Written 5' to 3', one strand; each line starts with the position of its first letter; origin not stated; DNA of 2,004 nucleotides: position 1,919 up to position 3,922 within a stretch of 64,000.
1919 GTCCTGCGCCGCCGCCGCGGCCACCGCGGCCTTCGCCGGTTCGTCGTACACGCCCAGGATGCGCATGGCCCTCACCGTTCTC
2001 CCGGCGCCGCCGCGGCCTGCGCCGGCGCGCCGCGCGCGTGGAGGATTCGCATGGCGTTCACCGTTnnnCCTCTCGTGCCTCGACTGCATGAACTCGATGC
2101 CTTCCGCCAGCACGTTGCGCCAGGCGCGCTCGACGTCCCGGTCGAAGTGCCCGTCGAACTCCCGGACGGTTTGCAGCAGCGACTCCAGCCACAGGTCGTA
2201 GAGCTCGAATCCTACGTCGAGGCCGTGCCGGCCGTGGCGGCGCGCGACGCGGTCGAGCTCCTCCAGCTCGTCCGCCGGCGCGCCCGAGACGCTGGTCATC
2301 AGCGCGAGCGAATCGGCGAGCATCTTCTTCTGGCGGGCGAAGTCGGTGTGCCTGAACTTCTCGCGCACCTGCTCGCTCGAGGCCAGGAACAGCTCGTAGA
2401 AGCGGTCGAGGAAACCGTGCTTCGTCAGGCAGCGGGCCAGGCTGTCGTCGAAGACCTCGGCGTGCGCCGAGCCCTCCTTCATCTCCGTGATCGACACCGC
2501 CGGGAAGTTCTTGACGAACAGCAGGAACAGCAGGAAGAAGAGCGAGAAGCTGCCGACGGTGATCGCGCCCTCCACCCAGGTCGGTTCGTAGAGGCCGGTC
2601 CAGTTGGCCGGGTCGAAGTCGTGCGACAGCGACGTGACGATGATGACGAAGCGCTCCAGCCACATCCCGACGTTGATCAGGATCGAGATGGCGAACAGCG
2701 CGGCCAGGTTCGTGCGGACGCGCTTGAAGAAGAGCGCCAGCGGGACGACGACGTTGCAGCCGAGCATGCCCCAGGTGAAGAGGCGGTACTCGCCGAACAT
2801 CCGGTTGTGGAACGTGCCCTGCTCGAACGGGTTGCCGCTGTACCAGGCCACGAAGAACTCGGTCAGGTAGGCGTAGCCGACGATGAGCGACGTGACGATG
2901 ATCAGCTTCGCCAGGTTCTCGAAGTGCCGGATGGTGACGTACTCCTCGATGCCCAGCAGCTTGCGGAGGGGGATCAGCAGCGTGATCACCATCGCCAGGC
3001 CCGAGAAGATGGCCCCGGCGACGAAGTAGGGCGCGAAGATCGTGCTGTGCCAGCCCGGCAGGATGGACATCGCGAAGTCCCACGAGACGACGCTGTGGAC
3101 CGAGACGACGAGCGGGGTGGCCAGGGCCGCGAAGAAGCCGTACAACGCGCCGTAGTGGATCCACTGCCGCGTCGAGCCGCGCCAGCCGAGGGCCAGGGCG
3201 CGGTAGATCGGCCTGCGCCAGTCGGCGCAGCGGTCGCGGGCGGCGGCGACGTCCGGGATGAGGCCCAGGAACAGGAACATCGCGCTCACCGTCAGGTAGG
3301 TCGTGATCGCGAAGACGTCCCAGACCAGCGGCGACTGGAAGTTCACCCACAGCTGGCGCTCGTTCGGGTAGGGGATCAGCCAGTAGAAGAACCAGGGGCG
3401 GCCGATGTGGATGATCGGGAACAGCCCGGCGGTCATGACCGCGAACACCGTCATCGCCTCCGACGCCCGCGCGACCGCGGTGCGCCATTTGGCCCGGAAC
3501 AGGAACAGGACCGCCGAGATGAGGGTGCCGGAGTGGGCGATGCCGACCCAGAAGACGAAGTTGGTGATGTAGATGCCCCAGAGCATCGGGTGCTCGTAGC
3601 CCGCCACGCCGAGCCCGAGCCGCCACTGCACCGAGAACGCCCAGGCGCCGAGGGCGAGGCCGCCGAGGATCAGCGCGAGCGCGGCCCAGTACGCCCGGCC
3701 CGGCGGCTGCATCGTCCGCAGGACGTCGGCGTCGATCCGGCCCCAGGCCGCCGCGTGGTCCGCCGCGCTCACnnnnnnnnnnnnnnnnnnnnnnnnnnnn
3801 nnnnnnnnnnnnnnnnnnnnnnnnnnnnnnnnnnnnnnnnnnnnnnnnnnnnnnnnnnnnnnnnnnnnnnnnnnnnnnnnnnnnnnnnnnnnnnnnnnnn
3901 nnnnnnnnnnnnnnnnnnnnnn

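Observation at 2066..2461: Globin-like domain fused in frame to the quinol-oxidising subunit ActC of alternative complex III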

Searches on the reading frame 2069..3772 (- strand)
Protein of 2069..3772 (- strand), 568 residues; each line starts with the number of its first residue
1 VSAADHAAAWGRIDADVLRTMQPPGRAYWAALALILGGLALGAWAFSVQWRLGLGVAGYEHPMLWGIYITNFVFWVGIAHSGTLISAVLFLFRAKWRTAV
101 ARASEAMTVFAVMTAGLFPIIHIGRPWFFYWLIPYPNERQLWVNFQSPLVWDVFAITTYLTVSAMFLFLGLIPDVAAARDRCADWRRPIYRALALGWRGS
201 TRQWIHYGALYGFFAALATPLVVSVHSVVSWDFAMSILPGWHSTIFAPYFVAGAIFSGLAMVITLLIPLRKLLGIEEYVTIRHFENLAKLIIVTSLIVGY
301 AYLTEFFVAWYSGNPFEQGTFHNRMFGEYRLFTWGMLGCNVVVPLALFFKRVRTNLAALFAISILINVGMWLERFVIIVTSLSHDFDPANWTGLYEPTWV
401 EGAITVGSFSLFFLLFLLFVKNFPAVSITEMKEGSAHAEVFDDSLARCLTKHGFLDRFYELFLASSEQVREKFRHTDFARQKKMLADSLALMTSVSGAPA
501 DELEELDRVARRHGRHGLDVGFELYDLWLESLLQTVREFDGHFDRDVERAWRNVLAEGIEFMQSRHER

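Call 3: search_protein_families(library=pfam, proteins=[window:2069-3772:-], max_evalue=10)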
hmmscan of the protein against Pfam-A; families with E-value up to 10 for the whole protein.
window:2069-3772:- (568 aa): 2 families
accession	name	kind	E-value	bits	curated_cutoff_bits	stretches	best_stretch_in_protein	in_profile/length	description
PF03916.19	NrfD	-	5.3e-26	92.4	25.8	1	59-381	5-308/313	Polysulphide reductase, NrfD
PF00042.28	Globin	-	0.03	15.3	22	1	458-557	3-112/117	Globin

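Call 4: search_protein_families(library=ncbifam, proteins=[window:2069-3772:-], max_evalue=10)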
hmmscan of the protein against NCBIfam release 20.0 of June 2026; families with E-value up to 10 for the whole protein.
window:2069-3772:- (568 aa): 2 families
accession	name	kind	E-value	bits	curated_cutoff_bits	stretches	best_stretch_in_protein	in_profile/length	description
NF045798.1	DsrP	equivalog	4.5e-26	92.1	350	2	24-168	8-141/346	sulfate reduction electron transfer complex DsrMKJOP subunit DsrP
NF041784.1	mnquin_red_QrcD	equivalog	2.6e-06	27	570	1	29-421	19-396/408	menaquinone reductase integral membrane subunit QrcD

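Call 6: find_homologous_proteins(query=window:2069-3772:-, max_evalue=0.00001)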
Query window:2069-3772:- (568 aa): 8000 proteins with E <= 0.00001 among 8000 candidates; the best 120 are listed.
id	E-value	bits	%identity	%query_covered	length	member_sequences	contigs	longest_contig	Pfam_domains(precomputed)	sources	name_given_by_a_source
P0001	0.0e+0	1238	94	100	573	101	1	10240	PF03916.20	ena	-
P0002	0.0e+0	1198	91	100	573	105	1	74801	PF03916.20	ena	-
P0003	0.0e+0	1185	90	100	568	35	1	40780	PF03916.20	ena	-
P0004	0.0e+0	1047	80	98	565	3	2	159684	PF03916.20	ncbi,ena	-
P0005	0.0e+0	1023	79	99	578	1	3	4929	PF03916.20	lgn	-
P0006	1.3e-249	848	82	77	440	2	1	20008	PF03916.20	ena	-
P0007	1.1e-248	845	82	77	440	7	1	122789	PF03916.20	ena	-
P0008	5.6e-246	836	84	76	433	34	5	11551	PF03916.20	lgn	-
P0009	7.1e-245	832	90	71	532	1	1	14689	PF03916.20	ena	-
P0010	4.6e-244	830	83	76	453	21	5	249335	PF03916.20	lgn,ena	-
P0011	5.3e-244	829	84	76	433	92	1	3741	PF03916.20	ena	-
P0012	1.1e-243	828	82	76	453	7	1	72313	PF03916.20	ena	-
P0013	4.5e-241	820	83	76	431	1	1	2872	PF03916.20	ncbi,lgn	-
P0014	1.3e-238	812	81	76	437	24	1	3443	PF03916.20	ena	-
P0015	1.1e-237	809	81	76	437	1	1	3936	PF03916.20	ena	-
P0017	3.4e-237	807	81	77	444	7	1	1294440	PF03916.20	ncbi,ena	-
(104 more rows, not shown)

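Call 10: find_encoding_contigs(protein=P0007, flank=6000, max_places=3)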
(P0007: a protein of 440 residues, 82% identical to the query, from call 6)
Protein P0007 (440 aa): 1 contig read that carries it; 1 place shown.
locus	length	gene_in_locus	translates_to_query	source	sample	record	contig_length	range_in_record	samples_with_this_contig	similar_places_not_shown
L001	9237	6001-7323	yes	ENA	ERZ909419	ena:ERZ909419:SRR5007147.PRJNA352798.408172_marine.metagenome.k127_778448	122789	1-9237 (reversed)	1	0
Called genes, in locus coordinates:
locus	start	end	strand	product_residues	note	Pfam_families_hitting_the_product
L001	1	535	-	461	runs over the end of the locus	PF00675:Peptidase_M16, PF05193:Peptidase_M16_C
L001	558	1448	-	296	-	-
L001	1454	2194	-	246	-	PF10173:Mit_KHE1 (weak)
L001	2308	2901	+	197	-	PF02085:Cytochrom_CIII (faint), PF14537:Cytochrom_c3_2 (faint), PF14522:Cytochrome_C7 (weak)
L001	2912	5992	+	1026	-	PF04879:Molybdop_Fe4S4, PF00384:Molybdopterin, PF01568:Molydop_binding, PF12838:Fer4_7 (weak), PF13247:Fer4_11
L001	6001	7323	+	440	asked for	PF03916:NrfD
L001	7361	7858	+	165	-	PF11821:ActD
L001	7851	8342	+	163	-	PF13442:Cytochrome_CBB3, PF00034:Cytochrom_C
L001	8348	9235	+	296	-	?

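Call 11: find_encoding_contigs(protein=P0004, flank=8000, max_places=3)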
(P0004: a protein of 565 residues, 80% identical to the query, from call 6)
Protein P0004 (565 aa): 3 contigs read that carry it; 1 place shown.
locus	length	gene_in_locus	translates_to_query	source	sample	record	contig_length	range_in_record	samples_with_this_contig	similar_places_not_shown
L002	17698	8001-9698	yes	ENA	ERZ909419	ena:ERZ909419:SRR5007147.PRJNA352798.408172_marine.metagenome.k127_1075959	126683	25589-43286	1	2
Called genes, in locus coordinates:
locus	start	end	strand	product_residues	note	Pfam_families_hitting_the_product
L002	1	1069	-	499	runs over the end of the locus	PF00675:Peptidase_M16, PF05193:Peptidase_M16_C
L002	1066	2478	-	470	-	PF00675:Peptidase_M16, PF05193:Peptidase_M16_C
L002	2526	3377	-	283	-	-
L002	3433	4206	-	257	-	PF10173:Mit_KHE1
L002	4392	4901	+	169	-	PF02085:Cytochrom_CIII (faint), PF14537:Cytochrom_c3_2 (faint), PF14522:Cytochrome_C7 (weak)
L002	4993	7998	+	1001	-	PF04879:Molybdop_Fe4S4, PF13187:Fer4_9 (faint), PF00384:Molybdopterin, PF01568:Molydop_binding, PF12838:Fer4_7 (weak), PF13247:Fer4_11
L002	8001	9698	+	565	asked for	PF03916:NrfD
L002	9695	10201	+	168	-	PF11821:ActD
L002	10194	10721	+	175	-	PF00034:Cytochrom_C (weak), PF13442:Cytochrome_CBB3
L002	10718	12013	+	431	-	-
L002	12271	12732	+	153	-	-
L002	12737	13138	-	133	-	PF19649:DUF6152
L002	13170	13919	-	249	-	-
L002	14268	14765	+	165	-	PF08241:Methyltransf_11 (weak)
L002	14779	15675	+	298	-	PF01488:Shikimate_DH (faint), PF02737:3HCDH_N (faint), PF02826:2-Hacid_dh_C (weak), PF03446:NAD_binding_2, PF03807:F420_oxidored (weak), PF14833:NAD_binding_11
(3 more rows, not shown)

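Call 23: search_solved_structures(query=window:2069-3772:-, max_evalue=0.001, show_alignments=2)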
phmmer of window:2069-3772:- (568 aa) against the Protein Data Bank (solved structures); distinct sequences matched with E-value up to 0.001: 8.
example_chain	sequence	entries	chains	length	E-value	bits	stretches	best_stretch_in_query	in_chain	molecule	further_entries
6f0k_C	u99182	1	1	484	2.3e-135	455.8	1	22-433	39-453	Polysulphide reductase NrfD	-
6btm_C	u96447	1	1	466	5.1e-130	438.1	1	13-432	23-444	Alternative Complex III subunit C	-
6lod_C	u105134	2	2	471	2.8e-125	422.5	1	33-437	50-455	Polysulphide reductase NrfD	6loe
8k9e_C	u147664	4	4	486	6.6e-125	421.2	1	43-432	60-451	Polysulphide reductase NrfD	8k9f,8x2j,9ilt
1tu9_A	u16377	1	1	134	2.2e-21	79.4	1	443-564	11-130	hypothetical protein PA3967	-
6btm_F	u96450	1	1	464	1.4e-11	47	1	218-379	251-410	Alternative Complex III subunit F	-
6f0k_F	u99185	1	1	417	9e-07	31.1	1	64-393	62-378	ActF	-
8k9e_F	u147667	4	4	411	5.8e-06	28.5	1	218-388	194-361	Quinol:cytochrome c oxidoreductase quinone-binding subunit 2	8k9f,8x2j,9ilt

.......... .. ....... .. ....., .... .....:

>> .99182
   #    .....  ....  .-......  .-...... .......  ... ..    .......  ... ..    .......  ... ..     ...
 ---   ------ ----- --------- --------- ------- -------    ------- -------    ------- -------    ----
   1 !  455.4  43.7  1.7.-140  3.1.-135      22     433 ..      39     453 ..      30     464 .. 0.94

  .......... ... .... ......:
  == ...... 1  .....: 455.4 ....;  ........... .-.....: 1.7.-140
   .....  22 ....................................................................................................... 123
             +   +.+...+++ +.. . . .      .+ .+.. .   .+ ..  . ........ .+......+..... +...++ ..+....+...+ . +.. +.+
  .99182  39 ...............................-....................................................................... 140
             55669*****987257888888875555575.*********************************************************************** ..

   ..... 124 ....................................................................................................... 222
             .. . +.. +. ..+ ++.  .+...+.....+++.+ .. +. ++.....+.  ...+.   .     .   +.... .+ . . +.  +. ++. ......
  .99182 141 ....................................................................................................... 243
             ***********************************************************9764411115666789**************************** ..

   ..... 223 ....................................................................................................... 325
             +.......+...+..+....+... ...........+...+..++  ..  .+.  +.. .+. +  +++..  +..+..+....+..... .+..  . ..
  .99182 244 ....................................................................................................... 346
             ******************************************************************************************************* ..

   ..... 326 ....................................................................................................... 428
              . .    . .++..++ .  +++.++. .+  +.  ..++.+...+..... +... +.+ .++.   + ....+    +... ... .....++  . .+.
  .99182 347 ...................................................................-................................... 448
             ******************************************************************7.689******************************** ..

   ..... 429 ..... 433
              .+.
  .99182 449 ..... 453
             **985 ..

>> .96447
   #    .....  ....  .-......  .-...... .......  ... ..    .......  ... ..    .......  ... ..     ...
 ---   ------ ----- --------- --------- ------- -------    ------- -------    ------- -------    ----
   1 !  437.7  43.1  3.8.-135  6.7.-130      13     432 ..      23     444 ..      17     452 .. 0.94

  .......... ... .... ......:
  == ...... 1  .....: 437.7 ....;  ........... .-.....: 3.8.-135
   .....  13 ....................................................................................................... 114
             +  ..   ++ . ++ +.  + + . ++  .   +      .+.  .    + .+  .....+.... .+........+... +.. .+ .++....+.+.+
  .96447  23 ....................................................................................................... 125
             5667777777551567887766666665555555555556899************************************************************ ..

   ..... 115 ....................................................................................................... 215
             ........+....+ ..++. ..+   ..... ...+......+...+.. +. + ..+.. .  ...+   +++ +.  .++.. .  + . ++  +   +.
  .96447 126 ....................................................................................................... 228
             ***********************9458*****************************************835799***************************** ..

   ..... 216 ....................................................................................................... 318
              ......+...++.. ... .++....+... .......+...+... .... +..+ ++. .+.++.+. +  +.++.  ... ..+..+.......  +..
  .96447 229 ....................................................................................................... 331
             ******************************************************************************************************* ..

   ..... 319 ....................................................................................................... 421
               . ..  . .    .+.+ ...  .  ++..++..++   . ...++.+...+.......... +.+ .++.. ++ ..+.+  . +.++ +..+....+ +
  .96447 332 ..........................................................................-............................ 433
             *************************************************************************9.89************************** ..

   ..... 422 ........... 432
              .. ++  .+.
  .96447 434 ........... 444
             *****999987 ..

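Call 44: find_encoding_contigs(protein=window:2069-3772:-, flank=10000, max_places=3)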
Protein seq(568 aa) (568 aa): no gene with exactly this product is on record in the collection.

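Call 45: find_encoding_contigs(protein=P0002, flank=10000, max_places=2)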
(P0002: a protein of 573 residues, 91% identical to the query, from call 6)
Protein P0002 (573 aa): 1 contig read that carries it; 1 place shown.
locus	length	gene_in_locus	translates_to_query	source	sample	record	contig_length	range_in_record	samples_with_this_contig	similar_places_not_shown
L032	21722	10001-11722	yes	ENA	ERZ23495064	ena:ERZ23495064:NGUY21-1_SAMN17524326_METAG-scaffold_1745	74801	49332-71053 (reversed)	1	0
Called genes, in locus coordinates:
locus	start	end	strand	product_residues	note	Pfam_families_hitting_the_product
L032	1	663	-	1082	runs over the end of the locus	PF13620:CarboxypepD_reg, PF25183:OMP_b-brl_4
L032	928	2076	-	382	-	PF02684:LpxB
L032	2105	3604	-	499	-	PF00675:Peptidase_M16, PF05193:Peptidase_M16_C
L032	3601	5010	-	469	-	PF00675:Peptidase_M16, PF05193:Peptidase_M16_C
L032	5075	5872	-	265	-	-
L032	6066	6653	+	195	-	PF02085:Cytochrom_CIII (faint), PF14537:Cytochrom_c3_2 (faint), PF14522:Cytochrome_C7 (weak)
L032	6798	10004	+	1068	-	PF04879:Molybdop_Fe4S4, PF00384:Molybdopterin, PF01568:Molydop_binding, PF12838:Fer4_7 (weak), PF13247:Fer4_11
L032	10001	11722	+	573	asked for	PF03916:NrfD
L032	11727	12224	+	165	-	PF11821:ActD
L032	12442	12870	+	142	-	PF00034:Cytochrom_C, PF13442:Cytochrome_CBB3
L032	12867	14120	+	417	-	-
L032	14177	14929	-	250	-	PF13489:Methyltransf_23, PF05175:MTS (faint), PF13649:Methyltransf_25, PF13847:Methyltransf_31, PF08241:Methyltransf_11, PF08242:Methyltransf_12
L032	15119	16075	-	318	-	PF04754:Transposase_31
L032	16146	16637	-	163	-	-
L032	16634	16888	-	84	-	-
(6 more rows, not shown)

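Call 60: predict_structure(alignment_id=A3)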
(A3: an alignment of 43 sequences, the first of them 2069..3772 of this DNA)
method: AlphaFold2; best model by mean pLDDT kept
length: 568 residues; sequences in the alignment: 43
mean_pLDDT: 66.0   pTM: 0.66
mean pLDDT of the five models: 66.0, 65.7, 64.1, 61.4, 59.0
residues with pLDDT >= 90: 49; 70-90: 209; 50-70: 161; < 50: 149
segments of 3 or more residues with pLDDT < 50: 1-5, 56-58, 125-147, 235-245, 383-392, 437-449, 491-568
pLDDT, mean of each block of 10 residues (from residue 1): 53 77 85 94 86 57 59 68 69 63 77 70 54 43 45 66 73 81 85 73 60 65 54 50 53 78 85 80 86 88 78 74 78 90 95 94 91 70 46 61 83 88 78 55 45 58 57 60 53 40 40 40 43 45 41 42 37
secondary structure, 60 per line:
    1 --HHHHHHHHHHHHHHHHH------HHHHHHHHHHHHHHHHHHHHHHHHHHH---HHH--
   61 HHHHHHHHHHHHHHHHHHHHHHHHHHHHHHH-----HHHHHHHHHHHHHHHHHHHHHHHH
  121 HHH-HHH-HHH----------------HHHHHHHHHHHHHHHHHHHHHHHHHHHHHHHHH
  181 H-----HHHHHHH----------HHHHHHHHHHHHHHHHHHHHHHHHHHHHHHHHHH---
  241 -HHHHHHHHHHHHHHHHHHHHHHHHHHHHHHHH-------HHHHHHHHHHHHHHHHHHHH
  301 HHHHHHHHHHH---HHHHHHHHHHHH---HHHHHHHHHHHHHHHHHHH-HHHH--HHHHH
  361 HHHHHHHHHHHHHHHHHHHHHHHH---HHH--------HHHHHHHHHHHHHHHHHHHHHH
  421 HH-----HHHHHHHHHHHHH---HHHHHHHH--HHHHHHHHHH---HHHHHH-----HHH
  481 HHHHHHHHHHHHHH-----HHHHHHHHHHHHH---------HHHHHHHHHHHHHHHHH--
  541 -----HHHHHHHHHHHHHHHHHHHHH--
elements in order: H3-19 H26-52 H61-91 H97-123 H148-181 H187-193 H204-237 H242-273 H281-311 H315-326 H330-348 H350-353 H356-384 H399-422 H428-440 H444-451 H454-463 H467-472 H478-494 H500-512 H522-538 H546-566

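Call 61: find_encoding_contigs(protein=P0017, flank=3000, max_places=1)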
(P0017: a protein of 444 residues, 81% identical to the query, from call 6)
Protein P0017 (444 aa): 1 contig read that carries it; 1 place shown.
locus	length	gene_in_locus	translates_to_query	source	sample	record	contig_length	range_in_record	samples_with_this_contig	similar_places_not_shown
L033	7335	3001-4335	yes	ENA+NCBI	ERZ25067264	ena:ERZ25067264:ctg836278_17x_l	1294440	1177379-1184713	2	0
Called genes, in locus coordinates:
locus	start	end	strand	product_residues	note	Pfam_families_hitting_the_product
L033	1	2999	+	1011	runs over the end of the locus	PF04879:Molybdop_Fe4S4, PF13187:Fer4_9 (faint), PF00384:Molybdopterin, PF01568:Molydop_binding, PF12838:Fer4_7 (weak), PF13247:Fer4_11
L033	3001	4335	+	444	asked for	PF03916:NrfD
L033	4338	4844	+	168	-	PF11821:ActD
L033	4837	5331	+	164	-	PF00034:Cytochrom_C (weak), PF13442:Cytochrome_CBB3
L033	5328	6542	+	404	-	-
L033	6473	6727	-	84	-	-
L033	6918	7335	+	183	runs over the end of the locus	PF07638:Sigma70_ECF, PF04545:Sigma70_r4 (faint), PF08281:Sigma70_r4_2 (weak)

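Call 62: find_encoding_contigs(protein=P0010, flank=3000, max_places=1)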
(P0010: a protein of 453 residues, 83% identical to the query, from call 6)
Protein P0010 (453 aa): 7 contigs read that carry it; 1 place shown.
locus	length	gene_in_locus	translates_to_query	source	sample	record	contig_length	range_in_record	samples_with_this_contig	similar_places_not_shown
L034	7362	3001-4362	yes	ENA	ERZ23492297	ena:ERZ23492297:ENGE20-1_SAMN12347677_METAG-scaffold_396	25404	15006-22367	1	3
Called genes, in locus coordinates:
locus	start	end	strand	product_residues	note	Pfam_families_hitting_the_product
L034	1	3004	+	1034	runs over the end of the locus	PF04879:Molybdop_Fe4S4, PF13187:Fer4_9 (faint), PF00384:Molybdopterin, PF01568:Molydop_binding, PF12838:Fer4_7 (weak), PF13247:Fer4_11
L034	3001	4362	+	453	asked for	PF03916:NrfD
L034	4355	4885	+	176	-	PF11821:ActD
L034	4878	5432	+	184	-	PF00034:Cytochrom_C (weak), PF13442:Cytochrome_CBB3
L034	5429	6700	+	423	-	-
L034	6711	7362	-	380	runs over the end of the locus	PF03477:ATP-cone (weak)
